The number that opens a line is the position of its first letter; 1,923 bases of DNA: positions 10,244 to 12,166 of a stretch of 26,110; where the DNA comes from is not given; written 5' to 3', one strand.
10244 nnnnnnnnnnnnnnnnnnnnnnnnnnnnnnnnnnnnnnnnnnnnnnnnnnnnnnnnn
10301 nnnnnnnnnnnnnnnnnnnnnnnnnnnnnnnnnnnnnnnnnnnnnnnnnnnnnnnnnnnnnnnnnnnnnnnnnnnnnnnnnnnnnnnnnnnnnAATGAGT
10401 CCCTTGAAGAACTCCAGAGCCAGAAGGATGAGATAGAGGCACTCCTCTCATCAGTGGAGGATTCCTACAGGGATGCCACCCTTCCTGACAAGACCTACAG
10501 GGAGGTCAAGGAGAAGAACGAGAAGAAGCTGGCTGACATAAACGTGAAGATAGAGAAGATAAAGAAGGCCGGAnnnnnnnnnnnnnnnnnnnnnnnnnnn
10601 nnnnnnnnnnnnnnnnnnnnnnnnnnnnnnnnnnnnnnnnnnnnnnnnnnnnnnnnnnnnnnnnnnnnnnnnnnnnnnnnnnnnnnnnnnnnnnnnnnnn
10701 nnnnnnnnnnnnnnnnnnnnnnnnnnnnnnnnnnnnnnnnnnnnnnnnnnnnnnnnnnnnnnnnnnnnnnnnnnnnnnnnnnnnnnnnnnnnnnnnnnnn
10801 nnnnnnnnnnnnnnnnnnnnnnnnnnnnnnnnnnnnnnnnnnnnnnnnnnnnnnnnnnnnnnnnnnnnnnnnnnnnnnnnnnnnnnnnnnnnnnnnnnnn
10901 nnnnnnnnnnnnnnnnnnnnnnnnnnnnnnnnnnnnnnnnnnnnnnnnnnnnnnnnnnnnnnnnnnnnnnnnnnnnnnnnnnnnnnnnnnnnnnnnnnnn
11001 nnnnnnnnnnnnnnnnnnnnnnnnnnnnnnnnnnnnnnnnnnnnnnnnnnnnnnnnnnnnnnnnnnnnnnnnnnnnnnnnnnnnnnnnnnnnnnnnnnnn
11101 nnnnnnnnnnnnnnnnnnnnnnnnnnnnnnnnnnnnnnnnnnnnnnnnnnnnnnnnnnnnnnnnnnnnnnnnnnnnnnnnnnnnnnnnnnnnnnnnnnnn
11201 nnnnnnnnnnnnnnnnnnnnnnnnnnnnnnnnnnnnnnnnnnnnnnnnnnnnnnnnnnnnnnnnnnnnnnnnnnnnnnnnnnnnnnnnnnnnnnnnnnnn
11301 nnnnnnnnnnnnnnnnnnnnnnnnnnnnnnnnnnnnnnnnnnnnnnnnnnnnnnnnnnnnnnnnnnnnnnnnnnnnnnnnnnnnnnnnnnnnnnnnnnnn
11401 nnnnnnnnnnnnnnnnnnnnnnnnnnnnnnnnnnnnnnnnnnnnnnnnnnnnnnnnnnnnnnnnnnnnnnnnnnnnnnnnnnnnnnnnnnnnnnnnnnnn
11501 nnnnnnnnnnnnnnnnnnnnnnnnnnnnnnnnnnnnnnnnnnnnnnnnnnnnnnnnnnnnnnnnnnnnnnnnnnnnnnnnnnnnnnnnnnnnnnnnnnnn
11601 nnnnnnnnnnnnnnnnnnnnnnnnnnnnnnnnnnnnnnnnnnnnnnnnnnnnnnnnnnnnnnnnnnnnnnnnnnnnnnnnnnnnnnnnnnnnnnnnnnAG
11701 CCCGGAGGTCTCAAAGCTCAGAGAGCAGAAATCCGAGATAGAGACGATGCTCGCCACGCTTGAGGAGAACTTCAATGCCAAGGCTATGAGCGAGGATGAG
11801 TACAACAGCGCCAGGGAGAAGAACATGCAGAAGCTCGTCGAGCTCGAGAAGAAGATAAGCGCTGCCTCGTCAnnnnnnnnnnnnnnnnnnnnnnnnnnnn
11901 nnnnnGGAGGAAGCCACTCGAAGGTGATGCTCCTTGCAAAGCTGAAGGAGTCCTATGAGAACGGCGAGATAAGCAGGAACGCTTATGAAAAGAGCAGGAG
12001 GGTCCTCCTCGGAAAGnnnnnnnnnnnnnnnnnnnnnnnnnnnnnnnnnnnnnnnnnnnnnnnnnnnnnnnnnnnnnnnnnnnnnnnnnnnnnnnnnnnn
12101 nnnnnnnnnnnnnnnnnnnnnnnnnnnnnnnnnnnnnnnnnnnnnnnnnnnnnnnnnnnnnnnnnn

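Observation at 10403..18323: SHOCT-like helical unit shared by the adaptor (three copies) and the tail of giant 2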

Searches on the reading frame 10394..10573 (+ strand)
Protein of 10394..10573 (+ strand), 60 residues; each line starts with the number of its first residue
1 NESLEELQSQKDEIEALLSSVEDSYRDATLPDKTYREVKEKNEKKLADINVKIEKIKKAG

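Call 9: search_protein_families(library=pfam, proteins=[window:10394-10573:+], max_evalue=10)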
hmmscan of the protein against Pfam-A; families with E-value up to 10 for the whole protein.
seq(60 aa): 5 families
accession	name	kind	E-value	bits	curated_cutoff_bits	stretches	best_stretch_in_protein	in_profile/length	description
PF05957.18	DUF883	-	0.032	14.6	25.4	1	11-48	4-42/53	DUF883 N-terminal domain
PF18822.6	CdvA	-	0.033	14.6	30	1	21-58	6-43/123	CdvA-like coiled-coil domain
PF09304.16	Cortex-I_coil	-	0.049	14.3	60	1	3-56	31-79/107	Cortexillin coiled-coil region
PF09278.17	MerR-DNA-bind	-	0.099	13.7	25.4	1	27-58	29-57/65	MerR, DNA binding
PF07743.18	HSCB_C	-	1.4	9.7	22.1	0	1-27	13-39/74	HSCB C-terminal oligomerisation domain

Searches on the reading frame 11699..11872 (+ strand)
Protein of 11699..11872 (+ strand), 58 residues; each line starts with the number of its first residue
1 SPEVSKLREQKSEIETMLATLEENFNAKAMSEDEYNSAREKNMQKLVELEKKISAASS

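Call 9: search_protein_families(library=pfam, proteins=[window:11699-11872:+], max_evalue=10)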
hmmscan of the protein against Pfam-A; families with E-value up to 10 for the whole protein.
seq(58 aa): 2 families
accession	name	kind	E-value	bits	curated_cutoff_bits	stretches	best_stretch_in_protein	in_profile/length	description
PF14275.11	DUF4362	-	0.061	13.9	25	1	2-44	43-85/91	Domain of unknown function (DUF4362)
PF05120.17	GvpG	-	0.12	13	30.6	1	11-46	30-65/67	Gas vesicle protein G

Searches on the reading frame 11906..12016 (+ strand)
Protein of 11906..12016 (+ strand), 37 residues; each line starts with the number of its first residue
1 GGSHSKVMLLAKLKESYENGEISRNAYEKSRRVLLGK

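Call 9: search_protein_families(library=pfam, proteins=[window:11906-12016:+], max_evalue=10)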
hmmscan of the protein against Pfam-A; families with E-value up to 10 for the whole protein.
seq(37 aa): 4 families
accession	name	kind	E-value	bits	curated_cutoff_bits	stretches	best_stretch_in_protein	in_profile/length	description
PF05120.17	GvpG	-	0.0018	18.8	30.6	1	10-35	37-62/67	Gas vesicle protein G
PF09851.14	SHOCT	-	0.0097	16.1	27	1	10-35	3-28/28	Short C-terminal domain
PF18822.6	CdvA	-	0.065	13.7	30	1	9-33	62-86/123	CdvA-like coiled-coil domain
PF06464.16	DMAP_binding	-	0.075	14.3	27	1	10-36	13-39/111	DMAP1-binding Domain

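Call 35: search_protein_families(library=pfam, alignment_id=A3, max_evalue=10)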
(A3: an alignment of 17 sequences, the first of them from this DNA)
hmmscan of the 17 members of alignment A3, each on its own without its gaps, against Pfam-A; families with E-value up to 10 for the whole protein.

A. member 1, seq(35 aa): 4 families
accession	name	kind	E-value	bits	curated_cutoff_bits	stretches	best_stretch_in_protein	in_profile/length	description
PF05120.17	GvpG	-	0.0015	19.1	30.6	1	8-33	37-62/67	Gas vesicle protein G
PF09851.14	SHOCT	-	0.0082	16.3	27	1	8-33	3-28/28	Short C-terminal domain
PF18822.6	CdvA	-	0.057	13.9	30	1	7-31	62-86/123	CdvA-like coiled-coil domain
PF06464.16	DMAP_binding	-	0.063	14.6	27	1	8-34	13-39/111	DMAP1-binding Domain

B. families by the number of members that match (of 17 scanned): 9 families
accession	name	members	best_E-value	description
PF05120.17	GvpG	16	7.2e-05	Gas vesicle protein G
PF09851.14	SHOCT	11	2.2e-06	Short C-terminal domain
PF18822.6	CdvA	7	0.013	CdvA-like coiled-coil domain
PF06464.16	DMAP_binding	5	0.0048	DMAP1-binding Domain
PF20178.3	ToxA_N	1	0.042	Dermonecrotic toxin, N-terminal domain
PF01638.23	HxlR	1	0.09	HxlR-like helix-turn-helix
PF08044.16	DUF1707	1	0.11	DUF1707 SHOCT-like domain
PF18585.7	zf-CCCH_6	1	0.16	Chromatin remodeling factor Mit1 C-terminal Zn finger 2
PF22291.1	DUF6964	1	0.29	Family of unknown function (DUF6964)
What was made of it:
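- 11909..12016 (+): Unit 4 (aa 705-740): short canonical SHOCT at the adaptor's C-terminus, with loop NGEIS. The window copy scores 16.1-16.3 bits against Pfam SHOCT PF09851 (calls 9, 35).
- On SHOCT (PF09851): The window's u4 scores 16.1-16.3 bits (calls 9, 35).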

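Call 36: search_solved_structures(query=A3, max_evalue=10, show_alignments=3)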
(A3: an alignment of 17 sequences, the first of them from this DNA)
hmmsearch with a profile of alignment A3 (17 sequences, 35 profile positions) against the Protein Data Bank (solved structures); distinct sequences matched with E-value up to 10: 4.
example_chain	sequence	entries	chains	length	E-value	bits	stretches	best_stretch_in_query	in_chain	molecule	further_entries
7tcd_A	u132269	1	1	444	0.97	12.2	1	3-20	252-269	D13 LOV2-DARPin fusion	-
9s9i_A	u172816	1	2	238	1.2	11.9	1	11-32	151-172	Cell division protein CdvA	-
5xtb_A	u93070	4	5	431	5.6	9.7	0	11-24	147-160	NADH dehydrogenase [ubiquinone] flavoprotein 1, mitochondrial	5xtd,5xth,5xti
9ti4_C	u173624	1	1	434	5.7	9.7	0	11-24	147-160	NADH dehydrogenase [ubiquinone] flavoprotein 1, mitochondrial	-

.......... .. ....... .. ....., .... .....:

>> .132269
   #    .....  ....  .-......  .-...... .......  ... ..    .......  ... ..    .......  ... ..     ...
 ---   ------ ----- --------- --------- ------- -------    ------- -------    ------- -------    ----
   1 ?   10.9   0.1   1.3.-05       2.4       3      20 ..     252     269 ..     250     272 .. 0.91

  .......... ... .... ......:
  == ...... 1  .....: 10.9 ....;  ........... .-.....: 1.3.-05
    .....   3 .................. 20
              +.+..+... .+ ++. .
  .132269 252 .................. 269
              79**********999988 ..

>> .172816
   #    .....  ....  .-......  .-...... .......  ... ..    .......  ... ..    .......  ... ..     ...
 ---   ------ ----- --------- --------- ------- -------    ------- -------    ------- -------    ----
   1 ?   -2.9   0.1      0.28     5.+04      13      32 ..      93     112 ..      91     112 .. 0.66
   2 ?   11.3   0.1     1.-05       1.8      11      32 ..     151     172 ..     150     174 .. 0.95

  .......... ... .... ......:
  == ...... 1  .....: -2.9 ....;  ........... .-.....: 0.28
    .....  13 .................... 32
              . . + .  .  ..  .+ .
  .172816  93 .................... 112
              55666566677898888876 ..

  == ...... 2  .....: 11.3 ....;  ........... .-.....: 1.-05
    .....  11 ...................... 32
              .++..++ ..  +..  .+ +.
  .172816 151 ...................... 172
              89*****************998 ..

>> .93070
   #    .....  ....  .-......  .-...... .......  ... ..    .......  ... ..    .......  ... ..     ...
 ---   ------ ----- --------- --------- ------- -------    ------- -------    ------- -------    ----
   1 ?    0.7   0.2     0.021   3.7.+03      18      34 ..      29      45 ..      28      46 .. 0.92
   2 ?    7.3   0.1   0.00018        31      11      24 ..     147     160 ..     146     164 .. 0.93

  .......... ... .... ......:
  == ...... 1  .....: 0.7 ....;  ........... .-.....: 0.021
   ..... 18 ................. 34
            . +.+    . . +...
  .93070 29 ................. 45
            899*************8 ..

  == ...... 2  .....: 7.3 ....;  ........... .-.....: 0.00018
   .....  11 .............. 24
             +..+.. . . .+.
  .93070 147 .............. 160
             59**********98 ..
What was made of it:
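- On CdvA-like coiled-coil (PF18822): The PDB match to CdvA has E 1.2 (call 36).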
